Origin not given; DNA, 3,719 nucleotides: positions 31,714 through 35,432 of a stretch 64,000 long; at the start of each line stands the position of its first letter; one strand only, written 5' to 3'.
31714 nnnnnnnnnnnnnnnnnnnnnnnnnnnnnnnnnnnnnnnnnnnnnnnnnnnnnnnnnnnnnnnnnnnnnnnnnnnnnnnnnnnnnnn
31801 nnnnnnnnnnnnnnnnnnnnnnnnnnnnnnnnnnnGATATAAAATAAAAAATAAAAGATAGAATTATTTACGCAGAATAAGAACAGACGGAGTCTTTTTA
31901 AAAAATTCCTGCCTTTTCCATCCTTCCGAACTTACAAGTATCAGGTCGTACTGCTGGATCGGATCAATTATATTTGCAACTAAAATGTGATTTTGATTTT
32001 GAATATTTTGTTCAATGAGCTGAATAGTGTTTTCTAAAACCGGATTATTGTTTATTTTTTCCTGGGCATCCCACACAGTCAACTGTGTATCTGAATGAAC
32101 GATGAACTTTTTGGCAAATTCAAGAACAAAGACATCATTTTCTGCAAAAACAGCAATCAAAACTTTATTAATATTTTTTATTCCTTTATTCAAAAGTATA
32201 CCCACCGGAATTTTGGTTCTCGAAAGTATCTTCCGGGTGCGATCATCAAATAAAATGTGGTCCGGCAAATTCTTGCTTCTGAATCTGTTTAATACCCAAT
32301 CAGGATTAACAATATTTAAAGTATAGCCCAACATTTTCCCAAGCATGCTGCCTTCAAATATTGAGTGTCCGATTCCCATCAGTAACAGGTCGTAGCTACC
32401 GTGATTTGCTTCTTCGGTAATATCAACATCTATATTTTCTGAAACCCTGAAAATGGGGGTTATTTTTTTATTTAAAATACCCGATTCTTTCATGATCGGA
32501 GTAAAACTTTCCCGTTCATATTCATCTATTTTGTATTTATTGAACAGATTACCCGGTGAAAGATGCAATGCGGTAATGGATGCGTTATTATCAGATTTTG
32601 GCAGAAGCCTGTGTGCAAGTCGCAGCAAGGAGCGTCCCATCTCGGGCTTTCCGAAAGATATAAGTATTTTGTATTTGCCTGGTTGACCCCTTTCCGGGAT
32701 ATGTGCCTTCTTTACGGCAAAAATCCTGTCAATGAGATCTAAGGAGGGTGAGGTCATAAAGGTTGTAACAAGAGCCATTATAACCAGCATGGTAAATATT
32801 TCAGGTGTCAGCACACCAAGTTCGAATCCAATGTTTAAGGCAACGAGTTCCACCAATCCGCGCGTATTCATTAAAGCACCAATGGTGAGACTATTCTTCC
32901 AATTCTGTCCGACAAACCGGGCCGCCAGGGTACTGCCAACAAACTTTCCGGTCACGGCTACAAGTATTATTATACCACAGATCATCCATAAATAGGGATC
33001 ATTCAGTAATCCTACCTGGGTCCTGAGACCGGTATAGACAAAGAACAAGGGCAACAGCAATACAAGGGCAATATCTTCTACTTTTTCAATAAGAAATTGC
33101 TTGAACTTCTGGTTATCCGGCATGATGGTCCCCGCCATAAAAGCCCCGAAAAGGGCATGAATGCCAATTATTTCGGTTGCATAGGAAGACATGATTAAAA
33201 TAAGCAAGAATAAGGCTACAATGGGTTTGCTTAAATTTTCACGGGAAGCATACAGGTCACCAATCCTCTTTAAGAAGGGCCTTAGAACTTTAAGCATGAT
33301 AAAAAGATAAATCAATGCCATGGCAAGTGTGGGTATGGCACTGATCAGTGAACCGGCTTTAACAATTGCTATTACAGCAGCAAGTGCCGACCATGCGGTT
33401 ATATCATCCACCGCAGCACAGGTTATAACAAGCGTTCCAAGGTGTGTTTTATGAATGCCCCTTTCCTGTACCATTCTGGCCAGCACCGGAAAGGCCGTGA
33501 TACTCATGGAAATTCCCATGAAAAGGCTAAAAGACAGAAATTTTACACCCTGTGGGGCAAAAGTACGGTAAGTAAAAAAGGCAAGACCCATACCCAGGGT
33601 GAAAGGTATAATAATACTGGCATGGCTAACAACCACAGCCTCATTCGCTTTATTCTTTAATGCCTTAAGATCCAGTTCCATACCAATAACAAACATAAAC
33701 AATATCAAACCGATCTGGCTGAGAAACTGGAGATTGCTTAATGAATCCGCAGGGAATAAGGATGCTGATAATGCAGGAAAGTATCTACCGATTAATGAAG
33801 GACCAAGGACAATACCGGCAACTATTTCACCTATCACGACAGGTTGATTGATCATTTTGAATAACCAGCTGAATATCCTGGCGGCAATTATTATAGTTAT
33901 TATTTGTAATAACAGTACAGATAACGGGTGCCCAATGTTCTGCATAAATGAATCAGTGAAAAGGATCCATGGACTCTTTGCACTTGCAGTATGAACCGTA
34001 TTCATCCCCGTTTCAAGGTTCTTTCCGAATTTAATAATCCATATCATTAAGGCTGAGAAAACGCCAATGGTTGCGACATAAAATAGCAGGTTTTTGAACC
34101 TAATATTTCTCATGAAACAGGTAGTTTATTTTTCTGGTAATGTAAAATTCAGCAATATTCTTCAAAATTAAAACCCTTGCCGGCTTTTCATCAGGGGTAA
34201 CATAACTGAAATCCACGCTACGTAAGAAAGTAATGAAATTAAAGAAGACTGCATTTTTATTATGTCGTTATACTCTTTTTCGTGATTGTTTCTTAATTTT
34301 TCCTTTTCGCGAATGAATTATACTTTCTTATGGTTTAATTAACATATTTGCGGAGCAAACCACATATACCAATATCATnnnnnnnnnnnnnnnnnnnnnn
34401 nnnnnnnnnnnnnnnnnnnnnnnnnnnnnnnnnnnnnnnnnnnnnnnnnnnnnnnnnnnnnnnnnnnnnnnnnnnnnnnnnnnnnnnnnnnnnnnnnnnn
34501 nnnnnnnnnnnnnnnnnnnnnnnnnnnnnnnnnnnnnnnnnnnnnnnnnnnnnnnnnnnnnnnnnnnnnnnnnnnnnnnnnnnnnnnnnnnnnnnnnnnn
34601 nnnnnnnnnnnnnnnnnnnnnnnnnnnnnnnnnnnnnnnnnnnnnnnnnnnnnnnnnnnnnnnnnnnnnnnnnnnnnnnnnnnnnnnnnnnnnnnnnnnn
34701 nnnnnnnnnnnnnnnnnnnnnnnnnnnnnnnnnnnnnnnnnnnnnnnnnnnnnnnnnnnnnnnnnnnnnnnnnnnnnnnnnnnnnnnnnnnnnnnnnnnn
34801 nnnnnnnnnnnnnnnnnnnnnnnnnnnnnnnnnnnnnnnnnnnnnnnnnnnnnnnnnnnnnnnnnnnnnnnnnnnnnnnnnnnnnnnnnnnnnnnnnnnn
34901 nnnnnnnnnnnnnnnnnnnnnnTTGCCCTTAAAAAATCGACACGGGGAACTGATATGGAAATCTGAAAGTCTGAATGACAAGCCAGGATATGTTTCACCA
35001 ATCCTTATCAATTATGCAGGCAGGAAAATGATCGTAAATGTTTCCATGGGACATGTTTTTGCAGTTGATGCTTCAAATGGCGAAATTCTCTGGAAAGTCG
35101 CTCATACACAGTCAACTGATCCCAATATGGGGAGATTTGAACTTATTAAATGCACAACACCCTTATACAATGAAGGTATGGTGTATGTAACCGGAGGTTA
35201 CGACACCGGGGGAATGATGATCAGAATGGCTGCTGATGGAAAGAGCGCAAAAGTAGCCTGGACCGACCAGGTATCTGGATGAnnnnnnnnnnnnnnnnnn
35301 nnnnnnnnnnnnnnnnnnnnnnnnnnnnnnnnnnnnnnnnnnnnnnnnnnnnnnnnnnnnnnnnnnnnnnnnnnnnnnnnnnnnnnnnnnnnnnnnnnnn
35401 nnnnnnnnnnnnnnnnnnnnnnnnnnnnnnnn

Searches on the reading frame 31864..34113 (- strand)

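Call 8: search_protein_families(library=pfam, proteins=[window:31864-34113:-], max_evalue=0.001)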
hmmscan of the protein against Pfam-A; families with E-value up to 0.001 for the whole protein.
window:31864-34113:- (749 aa): 1 family
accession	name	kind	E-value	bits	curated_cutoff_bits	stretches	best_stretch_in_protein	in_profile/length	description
PF00999.27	Na_H_Exchanger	-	4.7e-61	207.1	26.2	1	76-456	2-367/375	Sodium/hydrogen exchanger, transmembrane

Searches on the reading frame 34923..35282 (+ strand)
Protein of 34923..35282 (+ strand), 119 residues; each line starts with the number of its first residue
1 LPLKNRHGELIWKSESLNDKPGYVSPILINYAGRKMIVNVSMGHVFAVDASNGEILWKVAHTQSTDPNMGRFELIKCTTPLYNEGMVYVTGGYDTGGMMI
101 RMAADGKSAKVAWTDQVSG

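Call 8: search_protein_families(library=pfam, proteins=[window:34923-35282:+], max_evalue=0.001)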
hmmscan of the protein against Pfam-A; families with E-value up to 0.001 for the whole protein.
window:34923-35282:+ (119 aa): 2 families
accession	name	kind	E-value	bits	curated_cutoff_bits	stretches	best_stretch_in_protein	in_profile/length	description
PF13360.13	PQQ_2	-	5.3e-08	33.2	27.6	1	5-117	10-101/233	Outer membrane protein assembly factor BamB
PF13570.13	Beta-prop_ACSF4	-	2.4e-06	27.6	133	0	5-60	120-172/329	Beta-alanine-activating enzyme, beta-propeller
